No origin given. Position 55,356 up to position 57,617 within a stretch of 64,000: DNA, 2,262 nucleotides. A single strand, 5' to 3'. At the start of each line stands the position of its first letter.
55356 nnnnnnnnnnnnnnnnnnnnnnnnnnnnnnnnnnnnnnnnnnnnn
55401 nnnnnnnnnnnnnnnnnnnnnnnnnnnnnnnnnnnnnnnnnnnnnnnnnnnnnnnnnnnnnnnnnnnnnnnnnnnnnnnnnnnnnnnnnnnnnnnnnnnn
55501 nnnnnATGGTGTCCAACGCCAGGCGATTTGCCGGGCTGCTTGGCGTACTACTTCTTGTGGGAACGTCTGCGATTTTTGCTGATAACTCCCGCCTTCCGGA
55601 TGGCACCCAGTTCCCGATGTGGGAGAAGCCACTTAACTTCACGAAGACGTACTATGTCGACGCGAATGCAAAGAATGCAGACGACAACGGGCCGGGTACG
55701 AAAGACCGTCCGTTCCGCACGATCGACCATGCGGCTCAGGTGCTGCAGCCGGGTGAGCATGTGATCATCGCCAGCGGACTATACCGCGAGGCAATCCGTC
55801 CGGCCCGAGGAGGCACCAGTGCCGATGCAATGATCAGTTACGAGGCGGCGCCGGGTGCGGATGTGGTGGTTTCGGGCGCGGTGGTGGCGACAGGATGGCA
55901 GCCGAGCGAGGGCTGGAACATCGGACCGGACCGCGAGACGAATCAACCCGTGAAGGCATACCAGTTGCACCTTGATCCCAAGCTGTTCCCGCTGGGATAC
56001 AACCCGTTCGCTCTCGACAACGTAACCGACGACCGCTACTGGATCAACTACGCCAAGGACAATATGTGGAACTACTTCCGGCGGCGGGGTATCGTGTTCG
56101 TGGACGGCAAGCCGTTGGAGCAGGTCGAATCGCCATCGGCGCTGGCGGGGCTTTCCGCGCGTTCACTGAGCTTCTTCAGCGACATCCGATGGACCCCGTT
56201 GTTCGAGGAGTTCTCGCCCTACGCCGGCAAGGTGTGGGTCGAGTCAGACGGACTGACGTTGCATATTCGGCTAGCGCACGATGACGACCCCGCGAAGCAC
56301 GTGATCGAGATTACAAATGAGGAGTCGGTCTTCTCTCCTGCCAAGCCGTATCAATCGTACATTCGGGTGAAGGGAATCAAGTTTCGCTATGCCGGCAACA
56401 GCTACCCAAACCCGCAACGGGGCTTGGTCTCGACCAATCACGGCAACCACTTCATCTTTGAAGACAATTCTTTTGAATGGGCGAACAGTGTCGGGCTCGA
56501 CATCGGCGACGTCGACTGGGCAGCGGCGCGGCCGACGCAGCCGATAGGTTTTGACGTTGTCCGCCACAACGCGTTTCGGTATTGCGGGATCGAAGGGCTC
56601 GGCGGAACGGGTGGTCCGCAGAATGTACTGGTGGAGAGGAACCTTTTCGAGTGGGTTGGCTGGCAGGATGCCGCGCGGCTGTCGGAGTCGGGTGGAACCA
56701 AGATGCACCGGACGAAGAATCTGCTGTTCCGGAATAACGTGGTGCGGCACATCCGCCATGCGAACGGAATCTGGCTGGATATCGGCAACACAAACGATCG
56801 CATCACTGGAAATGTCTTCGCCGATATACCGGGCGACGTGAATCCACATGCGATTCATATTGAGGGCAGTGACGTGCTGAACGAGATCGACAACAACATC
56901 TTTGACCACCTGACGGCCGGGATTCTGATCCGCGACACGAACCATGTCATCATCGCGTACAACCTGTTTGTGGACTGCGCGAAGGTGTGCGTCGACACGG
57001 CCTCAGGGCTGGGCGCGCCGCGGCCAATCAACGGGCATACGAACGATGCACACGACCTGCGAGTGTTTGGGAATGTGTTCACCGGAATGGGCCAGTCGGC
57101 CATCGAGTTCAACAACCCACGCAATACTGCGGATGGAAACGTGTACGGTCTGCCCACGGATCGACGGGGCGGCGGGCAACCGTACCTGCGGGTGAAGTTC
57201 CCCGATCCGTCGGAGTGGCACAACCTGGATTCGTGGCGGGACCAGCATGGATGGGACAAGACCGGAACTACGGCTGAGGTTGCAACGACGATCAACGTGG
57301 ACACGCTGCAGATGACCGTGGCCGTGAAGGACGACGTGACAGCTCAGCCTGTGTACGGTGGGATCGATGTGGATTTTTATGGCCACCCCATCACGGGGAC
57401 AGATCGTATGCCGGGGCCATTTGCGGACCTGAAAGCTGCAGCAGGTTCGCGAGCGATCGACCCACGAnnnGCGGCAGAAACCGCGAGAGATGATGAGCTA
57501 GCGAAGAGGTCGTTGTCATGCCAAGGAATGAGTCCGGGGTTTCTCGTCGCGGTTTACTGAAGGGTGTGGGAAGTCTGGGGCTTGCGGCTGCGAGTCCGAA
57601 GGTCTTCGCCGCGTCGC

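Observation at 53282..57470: Tandem divergent GH120-like beta-helix paralogs with both putative catalytic acids retained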

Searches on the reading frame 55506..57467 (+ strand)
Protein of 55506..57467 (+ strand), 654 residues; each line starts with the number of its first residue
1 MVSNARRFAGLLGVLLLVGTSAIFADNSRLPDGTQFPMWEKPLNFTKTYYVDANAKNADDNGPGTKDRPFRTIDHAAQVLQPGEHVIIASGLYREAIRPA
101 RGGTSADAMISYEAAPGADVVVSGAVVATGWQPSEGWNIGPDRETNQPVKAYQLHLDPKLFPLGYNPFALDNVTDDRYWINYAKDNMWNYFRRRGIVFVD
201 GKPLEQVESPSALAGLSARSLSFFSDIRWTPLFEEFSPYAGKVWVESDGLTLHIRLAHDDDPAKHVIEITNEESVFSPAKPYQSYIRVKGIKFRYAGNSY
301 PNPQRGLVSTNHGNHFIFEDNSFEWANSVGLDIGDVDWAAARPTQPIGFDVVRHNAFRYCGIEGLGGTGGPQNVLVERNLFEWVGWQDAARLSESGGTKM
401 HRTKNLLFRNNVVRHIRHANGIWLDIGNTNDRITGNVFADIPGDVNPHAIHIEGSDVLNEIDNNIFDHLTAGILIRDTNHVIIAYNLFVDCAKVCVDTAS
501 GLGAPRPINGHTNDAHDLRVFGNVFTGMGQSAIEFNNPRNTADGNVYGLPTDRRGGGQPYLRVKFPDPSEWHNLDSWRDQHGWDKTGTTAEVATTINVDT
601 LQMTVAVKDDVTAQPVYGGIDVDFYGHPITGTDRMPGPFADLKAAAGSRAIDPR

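Call 26: search_protein_representatives(protein=window:55506-57467:+)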
Query: 654 residues. Proteins with E-value up to 0.001 (for the whole library): 6060; up to 1e-10: 1433; up to 1e-30: 313. The best 150 are listed.
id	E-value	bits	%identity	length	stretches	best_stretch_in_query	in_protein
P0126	3.9e-170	583.9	51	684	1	11-627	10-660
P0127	1.0e-157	542.9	48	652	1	15-654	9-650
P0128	1.2e-144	499.7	46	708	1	19-653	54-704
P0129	7.0e-130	450.9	45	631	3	235-469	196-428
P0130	1.2e-128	446.8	45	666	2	232-654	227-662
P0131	4.1e-106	372.3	48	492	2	228-469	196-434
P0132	5.8e-106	371.8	39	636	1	27-618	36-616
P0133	9.8e-103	361.2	40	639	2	238-601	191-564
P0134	1.4e-102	360.6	44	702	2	27-470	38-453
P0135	2.0e-100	353.5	40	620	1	28-645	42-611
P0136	5.6e-100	352.0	39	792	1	28-654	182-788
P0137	2.7e-99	349.8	38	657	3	232-471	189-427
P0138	1.2e-97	344.3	38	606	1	29-654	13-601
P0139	2.4e-97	343.4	39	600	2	244-616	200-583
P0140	3.4e-94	332.9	40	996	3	230-469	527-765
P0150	4.4e-86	306.1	34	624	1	22-654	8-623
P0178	4.0e-74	266.6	35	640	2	234-640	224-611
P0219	4.1e-60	220.3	31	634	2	235-642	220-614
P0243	8.3e-52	192.8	31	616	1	30-607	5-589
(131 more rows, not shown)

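Call 33: find_related_loci(query=A2, collection=genome_contigs, flank=9000)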
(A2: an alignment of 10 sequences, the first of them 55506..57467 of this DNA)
Query A2 (654 aa) in genome_contigs; peptide patterns used: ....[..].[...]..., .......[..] (x = any residue, [..] = any of these).
480 stretches matched a pattern; 425 encode a relative of the query (tblastn E <= 1e-3); the best 80 are kept; 80 distinct loci.
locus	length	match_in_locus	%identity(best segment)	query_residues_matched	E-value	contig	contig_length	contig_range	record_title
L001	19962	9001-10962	89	1-654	0e+0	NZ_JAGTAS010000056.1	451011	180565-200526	Terriglobus albidus strain DSM 26559 NODE_3_length_451010_cov_71.534287, whole genome shotgun sequence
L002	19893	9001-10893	91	24-654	0e+0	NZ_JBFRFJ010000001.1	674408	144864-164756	Terriglobus sp. 2YAB30_2 SCAFFOLD_0, whole genome shotgun sequence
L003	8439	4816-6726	90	18-654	0e+0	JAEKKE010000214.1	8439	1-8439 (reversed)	MAG: Acidobacteria bacterium isolate SH_60_12 SH_S37_scaffold_16628, whole genome shotgun sequence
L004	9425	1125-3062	88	9-654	0e+0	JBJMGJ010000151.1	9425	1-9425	MAG: Bryobacteraceae bacterium isolate H1_18_all_fractions_metab_conc_105_57_8 k255_2188664, whole genome shotgun sequen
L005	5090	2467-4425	81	3-654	0e+0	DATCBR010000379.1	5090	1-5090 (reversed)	MAG TPA_asm: Acidobacteriaceae bacterium isolate SMAG_U7678 k141_31670, whole genome shotgun sequence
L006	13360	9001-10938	78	9-654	0e+0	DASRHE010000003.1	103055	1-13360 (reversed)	MAG TPA_asm: Terracidiphilus sp. isolate SMAG_U10076 k141_1167476, whole genome shotgun sequence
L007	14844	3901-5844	79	7-654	0e+0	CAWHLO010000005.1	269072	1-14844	MAG: uncultured Acidobacteriota bacterium isolate MFD02923.bin.1.41 genome assembly, contig: contig_7262, whole genome s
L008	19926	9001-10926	78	13-654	0e+0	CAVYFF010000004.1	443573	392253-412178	MAG: uncultured Acidobacteriaceae bacterium isolate MFD04463.bin.2.80 genome assembly, contig: contig_32955, whole genom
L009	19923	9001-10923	76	14-654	0e+0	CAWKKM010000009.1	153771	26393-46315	MAG: uncultured Acidobacteriaceae bacterium isolate MFD06714.bin.3.179 genome assembly, contig: contig_22601, whole geno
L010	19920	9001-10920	77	15-654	0e+0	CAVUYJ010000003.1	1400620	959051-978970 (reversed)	MAG: uncultured Acidobacteriaceae bacterium isolate MFD05705.bin.1.33 genome assembly, contig: contig_18800, whole genom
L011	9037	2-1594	90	124-654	0e+0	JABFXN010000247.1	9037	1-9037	MAG: Acidobacteriaceae bacterium isolate Bin6.3 NODE_2136_length_9037_cov_2.546816, whole genome shotgun sequence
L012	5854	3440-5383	71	7-654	0e+0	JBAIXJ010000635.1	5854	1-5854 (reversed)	MAG: Opitutales bacterium isolate bin_2 c_000009326153, whole genome shotgun sequence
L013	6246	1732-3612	72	27-654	0e+0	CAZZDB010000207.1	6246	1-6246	MAG TPA_asm: uncultured Oleiharenicola sp. isolate binchicken_co54_514 genome assembly, contig: NODE_23254_length_6246_c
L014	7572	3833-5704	72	30-654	0e+0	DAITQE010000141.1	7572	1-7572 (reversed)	MAG TPA_asm: Opitutus sp. isolate CTOTU41445 NODE_6753_length_7572_cov_3.247040, whole genome shotgun sequence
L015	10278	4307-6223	71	14-654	0e+0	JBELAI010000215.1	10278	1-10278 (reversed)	MAG: Terracidiphilus sp. isolate SPRUCE 8 SPRUCE_8_215, whole genome shotgun sequence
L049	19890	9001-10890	69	24-654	0e+0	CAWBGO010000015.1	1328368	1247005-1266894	MAG: Terriglobales bacterium isolate MFD06714.bin.2.40 genome assembly, contig: contig_8014, whole genome shotgun sequen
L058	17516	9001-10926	66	14-654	0e+0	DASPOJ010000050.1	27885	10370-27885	MAG TPA_asm: Candidatus Methylomirabilota bacterium isolate SMAG_U12144 k141_193619, whole genome shotgun sequence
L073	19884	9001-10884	72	26-654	0e+0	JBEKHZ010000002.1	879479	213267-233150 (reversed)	MAG: Terracidiphilus sp. isolate SPRUCE 289 SPRUCE_289_2, whole genome shotgun sequence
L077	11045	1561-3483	71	12-654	0e+0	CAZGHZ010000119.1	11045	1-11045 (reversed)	MAG TPA_asm: uncultured Terracidiphilus sp. isolate binchicken_co3_572 genome assembly, contig: NODE_19290_length_11045_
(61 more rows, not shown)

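Call 40: search_protein_families(library=pfam, proteins=[L002:729-3089:+, L002:3090-4208:+, L002:4504-6525:+, L002:6443-8815:+, L002:11051-12424:+, L002:12403-13425:+, L001:793-3204:-, L006:11091-13223:+, L006:5846-7903:-, L002:15717-16319:+], max_evalue=0.0001)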
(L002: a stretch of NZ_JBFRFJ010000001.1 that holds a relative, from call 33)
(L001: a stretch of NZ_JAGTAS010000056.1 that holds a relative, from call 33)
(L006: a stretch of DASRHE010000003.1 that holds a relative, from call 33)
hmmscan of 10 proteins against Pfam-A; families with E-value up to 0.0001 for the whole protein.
L002:729-3089:+ (786 aa): 1 family
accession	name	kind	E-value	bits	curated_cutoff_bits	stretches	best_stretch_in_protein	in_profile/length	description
PF07221.17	GlcNAc_2-epim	-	5.7e-05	23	23.4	0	491-626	28-166/347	N-acylglucosamine 2-epimerase (GlcNAc 2-epimerase)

L002:3090-4208:+ (372 aa): 0 families

L002:4504-6525:+ (673 aa): 3 families
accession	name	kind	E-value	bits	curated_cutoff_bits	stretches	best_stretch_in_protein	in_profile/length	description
PF13517.12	FG-GAP_3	-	9.8e-31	106.6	26.9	3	355-413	1-60/61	FG-GAP-like repeat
PF01839.29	FG-GAP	-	1.9e-23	82.3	22.1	0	298-318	1-21/37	FG-GAP repeat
PF06439.18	3keto-disac_hyd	-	1.7e-14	54.7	26.8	1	57-272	6-187/187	3-keto-disaccharide hydrolase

L002:6443-8815:+ (790 aa): 5 families
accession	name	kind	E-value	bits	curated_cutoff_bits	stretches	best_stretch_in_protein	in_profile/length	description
PF01011.28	PQQ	-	2.9e-156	522.1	26.7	2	72-513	1-454/595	Glucose/ethanol/alcohol dehydrogenase, beta-propeller domain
PF13360.13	PQQ_2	-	1.8e-23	83.8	27.6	2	661-746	3-73/233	Outer membrane protein assembly factor BamB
PF13442.11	Cytochrome_CBB3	-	5.1e-12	46.4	27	1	540-609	2-68/68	Cytochrome C oxidase, cbb3-type, subunit III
PF13570.13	Beta-prop_ACSF4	-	5.5e-09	36.3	133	0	93-146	118-172/329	Beta-alanine-activating enzyme, beta-propeller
PF00034.26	Cytochrom_C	-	3.6e-05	25.4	21.3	0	543-589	3-51/90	Cytochrome c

L002:11051-12424:+ (457 aa): 2 families
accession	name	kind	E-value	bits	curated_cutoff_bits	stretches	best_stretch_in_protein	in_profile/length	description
PF13378.12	MR_MLE_C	-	1.3e-58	198.8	29.4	1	216-441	9-219/219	Enolase C-terminal domain-like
PF02746.21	MR_MLE_N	-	2.8e-13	50.6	22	1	97-187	30-117/117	Mandelate racemase / muconate lactonizing enzyme, N-terminal domain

L002:12403-13425:+ (340 aa): 1 family
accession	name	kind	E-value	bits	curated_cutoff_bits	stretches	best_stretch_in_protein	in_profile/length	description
PF03737.21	RraA-like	-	4e-13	50.3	24.5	1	96-260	14-151/152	Aldolase/RraA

L001:793-3204:- (803 aa): 4 families
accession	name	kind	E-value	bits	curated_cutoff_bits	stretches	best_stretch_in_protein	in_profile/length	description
PF01011.28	PQQ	-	7.8e-66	223.4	26.7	2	300-618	1-336/595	Glucose/ethanol/alcohol dehydrogenase, beta-propeller domain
PF13360.13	PQQ_2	-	5.9e-24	85.4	27.6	1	327-477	54-194/233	Outer membrane protein assembly factor BamB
PF13570.13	Beta-prop_ACSF4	-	1.1e-10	41.9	133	0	397-437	60-100/329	Beta-alanine-activating enzyme, beta-propeller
PF13442.11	Cytochrome_CBB3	-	1.1e-07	32.5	27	1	125-200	1-68/68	Cytochrome C oxidase, cbb3-type, subunit III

L006:11091-13223:+ (710 aa): 1 family
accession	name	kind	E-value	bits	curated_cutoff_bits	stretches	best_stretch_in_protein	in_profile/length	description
PF22848.2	ASD1_dom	-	6.5e-08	32.9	22.2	1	316-352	112-149/239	Alpha-L-arabinofuranosidase 1 domain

L006:5846-7903:- (685 aa): 2 families
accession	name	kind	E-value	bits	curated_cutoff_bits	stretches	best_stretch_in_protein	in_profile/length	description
PF03629.24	SASA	-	3.7e-15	56.6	24.8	2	142-245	2-102/226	Carbohydrate esterase, sialic acid-specific acetylesterase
PF02837.24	Glyco_hydro_2_N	-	1e-06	29.2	28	1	314-397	57-142/169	Glycosyl hydrolases family 2, sugar binding domain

L002:15717-16319:+ (200 aa): 2 families
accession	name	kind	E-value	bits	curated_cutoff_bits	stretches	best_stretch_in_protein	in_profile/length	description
PF00578.27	AhpC-TSA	-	1.7e-19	70.4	26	1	43-176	1-122/124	AhpC/TSA family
PF08534.16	Redoxin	-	1.8e-17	64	26.6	1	44-180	3-133/148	Redoxin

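Call 43: predict_structure(alignment_id=A1)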
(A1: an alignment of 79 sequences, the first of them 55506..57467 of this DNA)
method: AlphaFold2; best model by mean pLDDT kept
length: 654 residues; sequences in the alignment: 79
mean_pLDDT: 90.8   pTM: 0.92
mean pLDDT of the five models: 90.8, 90.4, 90.0, 89.8, 89.7
residues with pLDDT >= 90: 517; 70-90: 74; 50-70: 33; < 50: 30
segments of 3 or more residues with pLDDT < 50: 1-4, 6-8, 218-236, 553-555
pLDDT, mean of each block of 10 residues (from residue 1): 47 52 72 96 98 98 98 99 99 98 98 98 98 94 90 98 95 80 77 96 94 70 45 57 96 96 98 98 98 97 93 97 98 92 90 98 96 98 92 92 98 96 97 98 88 97 98 96 98 94 76 93 95 97 92 64 94 97 97 96 96 92 93 94 93 95
secondary structure, 60 per line:
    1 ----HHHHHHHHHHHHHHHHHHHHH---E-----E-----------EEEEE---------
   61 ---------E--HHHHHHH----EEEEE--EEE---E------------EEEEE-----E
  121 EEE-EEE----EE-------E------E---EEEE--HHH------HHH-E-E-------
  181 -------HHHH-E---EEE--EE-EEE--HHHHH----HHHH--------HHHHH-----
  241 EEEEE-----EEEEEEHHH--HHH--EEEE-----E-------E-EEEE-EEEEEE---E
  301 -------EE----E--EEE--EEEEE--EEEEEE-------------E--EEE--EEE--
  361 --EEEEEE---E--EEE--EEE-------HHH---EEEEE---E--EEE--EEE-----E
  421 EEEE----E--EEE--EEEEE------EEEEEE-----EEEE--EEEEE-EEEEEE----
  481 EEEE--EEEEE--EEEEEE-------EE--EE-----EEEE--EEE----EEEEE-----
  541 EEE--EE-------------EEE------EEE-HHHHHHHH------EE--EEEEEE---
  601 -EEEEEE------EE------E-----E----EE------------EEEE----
elements in order: H5-25 E47-51 H73-79 E84-88 E91-93 E110-114 E120-123 E125-127 E152-155 H188-191 E197-199 E205-207 H210-214 H219-222 H231-235 E241-245 E251-256 E267-270 E286-289 E291-296 E317-319 E322-326 E329-334 E351-353 E356-358 E363-368 E375-377 E380-382 E396-400 E407-409 E412-414 E420-424 E432-434 E437-441 E448-453 E459-462 E465-469 E471-476 E481-484 E487-491 E494-499 E518-521 E524-526 E531-535 E541-543 E561-563 E570-572 H574-581 E592-597 E602-607 E647-650

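Call 46: fold_search(model_id=the predicted structure, library=pdb)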
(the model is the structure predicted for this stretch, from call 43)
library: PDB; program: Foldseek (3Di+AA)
matches with E <= 10: 354; with E <= 0.001: 55
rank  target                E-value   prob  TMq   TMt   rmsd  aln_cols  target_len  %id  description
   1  3vst_A                3.2e-26  1.00  0.67  0.69   5.6       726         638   19  The complex structure of XylC with Tris (released 2013-02-27)
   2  5mqp_A                1.4e-09  1.00  0.44  0.47  10.3       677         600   13  Glycoside hydrolase BT_1002 (released 2017-04-05)
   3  5mqp_C                2.4e-09  1.00  0.41  0.44  10.7       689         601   12  Glycoside hydrolase BT_1002 (released 2017-04-05)
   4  5mqp_B                3.3e-09  1.00  0.40  0.44  11.3       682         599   13  Glycoside hydrolase BT_1002 (released 2017-04-05)
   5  5mqp_E                6.0e-09  1.00  0.44  0.47  10.1       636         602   12  Glycoside hydrolase BT_1002 (released 2017-04-05)
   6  7w1c_D                9.2e-07  1.00  0.30  0.32  20.0       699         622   10  Crystal structure of Klebsiella pneumoniae K1 capsule-specific polysaccharide lyase in a P1 crystal form (released 2022-05-18)
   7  7w1d_D                9.2e-07  1.00  0.26  0.27  20.6       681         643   10  Crystal structure of Klebsiella pneumoniae K1 capsule-specific polysaccharide lyase in a C2 crystal form (released 2022-05-18)
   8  7v6i_A                1.4e-06  1.00  0.32  0.35  15.3       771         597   10  Crystal structure of lacto-N-biosidase BsaX from Bifidobacterium saguini, lacto-N-biose complex (released 2022-02-09)
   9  7w1c_A                1.5e-06  1.00  0.30  0.31  20.4       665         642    9  Crystal structure of Klebsiella pneumoniae K1 capsule-specific polysaccharide lyase in a P1 crystal form (released 2022-05-18)
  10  5gqc_A                1.9e-06  1.00  0.39  0.44  13.0       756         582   10  Crystal structure of lacto-N-biosidase LnbX from Bifidobacterium longum subsp. longum, ligand-free form (released 2017-04-19)
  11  7w1c_C                2.2e-06  1.00  0.29  0.29  19.9       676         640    9  Crystal structure of Klebsiella pneumoniae K1 capsule-specific polysaccharide lyase in a P1 crystal form (released 2022-05-18)
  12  5gqc_D                3.6e-06  1.00  0.39  0.43  13.1       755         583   10  Crystal structure of lacto-N-biosidase LnbX from Bifidobacterium longum subsp. longum, ligand-free form (released 2017-04-19)
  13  7w1d_H                3.8e-06  1.00  0.29  0.29  19.7       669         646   10  Crystal structure of Klebsiella pneumoniae K1 capsule-specific polysaccharide lyase in a C2 crystal form (released 2022-05-18)
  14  9beh_A                6.6e-06  1.00  0.23  0.26  13.9       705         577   10  Structure of GH110A in complex with galactose-6-sulfate (released 2025-08-27)
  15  9k4a_A                7.6e-06  1.00  0.28  0.28  19.7       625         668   11  Cryo-EM structure of depolymerase S2-4 from Klebsiella phage K64-1 (released 2026-03-25)
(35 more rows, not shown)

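Call 47: search_protein_families(library=pfam, proteins=[P0128, P0126, P0150, P0219, P0243], max_evalue=1)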
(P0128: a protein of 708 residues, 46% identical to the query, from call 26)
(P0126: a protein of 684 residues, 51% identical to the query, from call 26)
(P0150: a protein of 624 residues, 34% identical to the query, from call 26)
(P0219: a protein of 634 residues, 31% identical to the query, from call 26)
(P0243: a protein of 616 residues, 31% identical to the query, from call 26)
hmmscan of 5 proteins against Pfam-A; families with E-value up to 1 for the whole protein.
P0128 (708 aa): 7 families
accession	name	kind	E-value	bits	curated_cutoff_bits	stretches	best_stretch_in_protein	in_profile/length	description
PF13229.12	Beta_helix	-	1.6e-17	64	25.9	2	362-518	3-136/158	Right handed beta helix region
PF05048.19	NosD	-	9e-07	29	23.6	2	447-597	38-158/212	Periplasmic copper-binding protein (NosD)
PF07602.17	DUF1565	-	5.8e-06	26.3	20.3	1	94-130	4-40/257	Protein of unknown function (DUF1565)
PF22842.2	Pel9A-like_beta_helix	-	9.4e-06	25.2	25.2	1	77-129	4-53/370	Pel9A-like, right handed beta helix region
PF14592.12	Chondroitinas_B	-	0.00014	21.5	24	1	107-163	6-62/426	Chondroitinase B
PF10518.14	TAT_signal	-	0.0014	18.9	22.7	1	24-43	2-21/21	TAT (twin-arginine translocation) pathway signal sequence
PF10399.14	UCR_Fe-S_N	-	0.025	14.4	24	1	20-40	5-26/41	Ubiquitinol-cytochrome C reductase Fe-S subunit TAT signal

P0126 (684 aa): 5 families
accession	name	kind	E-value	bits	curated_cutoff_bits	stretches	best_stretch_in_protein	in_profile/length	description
PF13229.12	Beta_helix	-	1.3e-07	31.8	25.9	2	310-475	15-144/158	Right handed beta helix region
PF05048.19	NosD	-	1.1e-05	25.4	23.6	1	407-572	59-208/212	Periplasmic copper-binding protein (NosD)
PF07602.17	DUF1565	-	1.5e-05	24.9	20.3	1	54-93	2-41/257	Protein of unknown function (DUF1565)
PF22842.2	Pel9A-like_beta_helix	-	0.00045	19.7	25.2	1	45-97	8-56/370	Pel9A-like, right handed beta helix region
PF21258.2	Glyco_hydro_120_ins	-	0.047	14.5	27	0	143-165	9-31/121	Glycoside hydrolase 120, insertion domain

P0150 (624 aa): 6 families
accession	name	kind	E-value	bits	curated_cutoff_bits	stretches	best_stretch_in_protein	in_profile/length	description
PF13229.12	Beta_helix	-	7e-14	52.2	25.9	1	286-465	2-156/158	Right handed beta helix region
PF05048.19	NosD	-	8.9e-08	32.3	23.6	2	331-410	94-163/212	Periplasmic copper-binding protein (NosD)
PF07602.17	DUF1565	-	3.3e-05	23.8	20.3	1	46-81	5-40/257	Protein of unknown function (DUF1565)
PF22842.2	Pel9A-like_beta_helix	-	0.017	14.5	25.2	1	32-80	8-53/370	Pel9A-like, right handed beta helix region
PF14814.11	UB2H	-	0.091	13.3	27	1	218-251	29-62/85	Bifunctional transglycosylase second domain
PF05121.17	GvpK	-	0.3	11.6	25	1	167-195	27-55/85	Gas vesicle protein K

P0219 (634 aa): 3 families
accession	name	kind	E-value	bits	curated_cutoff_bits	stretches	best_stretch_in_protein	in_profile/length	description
PF13229.12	Beta_helix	-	7.8e-17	61.8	25.9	3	343-478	33-156/158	Right handed beta helix region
PF05048.19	NosD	-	1.7e-07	31.4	23.6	2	304-459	47-172/212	Periplasmic copper-binding protein (NosD)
PF07602.17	DUF1565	-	0.014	15.2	20.3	1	60-97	4-41/257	Protein of unknown function (DUF1565)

P0243 (616 aa): 2 families
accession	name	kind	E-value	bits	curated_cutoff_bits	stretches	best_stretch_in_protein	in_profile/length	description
PF13229.12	Beta_helix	-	6e-12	45.9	25.9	1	285-471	6-149/158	Right handed beta helix region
PF07602.17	DUF1565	-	1.3e-06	28.4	20.3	1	34-70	4-40/257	Protein of unknown function (DUF1565)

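Call 64: find_encoding_contigs(protein=P0128, flank=8000, max_places=6)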
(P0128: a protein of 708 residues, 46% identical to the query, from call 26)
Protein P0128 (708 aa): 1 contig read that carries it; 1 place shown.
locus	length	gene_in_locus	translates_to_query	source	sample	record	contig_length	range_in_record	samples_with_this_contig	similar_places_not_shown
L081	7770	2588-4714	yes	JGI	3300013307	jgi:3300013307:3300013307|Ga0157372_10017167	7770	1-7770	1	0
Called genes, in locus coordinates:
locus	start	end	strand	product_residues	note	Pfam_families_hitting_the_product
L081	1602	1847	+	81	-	-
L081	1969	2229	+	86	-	PF04226:Transgly_assoc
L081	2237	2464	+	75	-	-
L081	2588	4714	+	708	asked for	PF22842:Pel9A-like_beta_helix (weak), PF07602:DUF1565 (faint), PF13229:Beta_helix, PF05048:NosD (weak)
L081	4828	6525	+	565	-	PF01663:Phosphodiest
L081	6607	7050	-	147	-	PF00111:Fer2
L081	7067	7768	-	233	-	?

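Call 65: find_encoding_contigs(protein=P0127, flank=8000, max_places=3)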
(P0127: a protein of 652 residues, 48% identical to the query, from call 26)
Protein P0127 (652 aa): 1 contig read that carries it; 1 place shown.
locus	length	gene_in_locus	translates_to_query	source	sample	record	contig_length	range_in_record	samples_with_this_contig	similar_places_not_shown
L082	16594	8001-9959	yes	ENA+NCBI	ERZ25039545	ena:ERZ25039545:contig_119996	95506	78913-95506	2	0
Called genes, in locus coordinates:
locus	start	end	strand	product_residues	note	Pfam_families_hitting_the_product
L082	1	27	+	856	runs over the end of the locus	PF26549:Tricorn_N, PF13414:TPR_11, PF13432:TPR_16, PF14559:TPR_19, PF13424:TPR_12, PF14559:TPR_19, PF13424:TPR_12, PF13414:TPR_11, +35 more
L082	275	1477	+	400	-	-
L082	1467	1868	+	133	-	PF18120:DUF5597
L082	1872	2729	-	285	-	PF01261:AP_endonuc_2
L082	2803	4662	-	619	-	PF25183:OMP_b-brl_4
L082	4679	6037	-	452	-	PF13620:CarboxypepD_reg, PF13715:CarbopepD_reg_2 (weak), PF25183:OMP_b-brl_4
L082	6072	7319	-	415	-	PF01408:GFO_IDH_MocA, PF02894:GFO_IDH_MocA_C (faint), PF19051:GFO_IDH_MocA_C2, PF22725:GFO_IDH_MocA_C3, PF19051:GFO_IDH_MocA_C2 (weak)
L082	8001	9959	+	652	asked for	PF07602:DUF1565 (faint), PF22842:Pel9A-like_beta_helix (weak), PF13229:Beta_helix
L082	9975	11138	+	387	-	PF01839:FG-GAP (faint), PF13517:FG-GAP_3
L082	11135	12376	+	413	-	PF01408:GFO_IDH_MocA, PF19051:GFO_IDH_MocA_C2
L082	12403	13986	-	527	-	PF11721:Malectin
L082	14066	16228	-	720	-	PF22666:Glyco_hydro_2_N2 (weak), PF00703:Glyco_hydro_2, PF02836:Glyco_hydro_2_C (faint)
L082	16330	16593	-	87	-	?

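Call 66: find_encoding_contigs(protein=P0130, flank=8000, max_places=3)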
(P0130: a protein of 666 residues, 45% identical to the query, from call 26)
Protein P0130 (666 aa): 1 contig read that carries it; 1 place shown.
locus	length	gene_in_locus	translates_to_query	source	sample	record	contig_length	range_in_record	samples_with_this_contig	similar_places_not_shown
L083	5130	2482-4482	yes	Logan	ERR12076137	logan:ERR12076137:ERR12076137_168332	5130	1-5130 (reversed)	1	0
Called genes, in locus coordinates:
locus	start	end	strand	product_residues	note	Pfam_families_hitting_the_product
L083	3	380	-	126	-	?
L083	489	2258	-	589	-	PF01839:FG-GAP (faint), PF13517:FG-GAP_3, PF07593:UnbV_ASPIC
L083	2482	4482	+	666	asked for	PF07602:DUF1565 (faint), PF22842:Pel9A-like_beta_helix (weak), PF13229:Beta_helix, PF05048:NosD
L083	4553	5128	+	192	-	?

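Call 67: find_encoding_contigs(protein=P0178, flank=8000, max_places=3)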
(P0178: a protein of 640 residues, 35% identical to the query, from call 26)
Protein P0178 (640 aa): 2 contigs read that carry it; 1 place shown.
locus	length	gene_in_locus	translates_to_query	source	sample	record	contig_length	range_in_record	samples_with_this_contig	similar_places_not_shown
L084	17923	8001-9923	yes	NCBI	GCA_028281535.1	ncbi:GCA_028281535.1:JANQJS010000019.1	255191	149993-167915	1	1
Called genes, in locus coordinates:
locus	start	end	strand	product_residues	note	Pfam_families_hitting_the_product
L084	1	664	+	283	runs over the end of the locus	PF10110:GPDPase_memb (faint), PF19656:DUF6159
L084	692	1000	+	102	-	-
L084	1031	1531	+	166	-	-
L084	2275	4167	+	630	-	PF00005:ABC_tran, PF02367:TsaE (faint), PF02463:SMC_N (faint), PF03193:RsgA_GTPase (faint), PF12848:ABC_tran_Xtn, PF00005:ABC_tran, PF13191:AAA_16 (weak), PF16326:ABC_tran_CTD, +8 more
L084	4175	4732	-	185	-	-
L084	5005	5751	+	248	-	-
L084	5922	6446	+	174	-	-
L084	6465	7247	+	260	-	-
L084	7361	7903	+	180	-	-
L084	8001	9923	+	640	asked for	PF07602:DUF1565 (faint), PF22842:Pel9A-like_beta_helix (weak), PF13229:Beta_helix, PF05048:NosD (weak)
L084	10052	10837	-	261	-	PF06439:3keto-disac_hyd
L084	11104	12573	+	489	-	PF11617:Cu-binding_MopE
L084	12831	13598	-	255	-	PF02463:SMC_N (weak), PF00005:ABC_tran, PF13304:AAA_21 (weak)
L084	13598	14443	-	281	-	PF00528:BPD_transp_1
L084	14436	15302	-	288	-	PF00528:BPD_transp_1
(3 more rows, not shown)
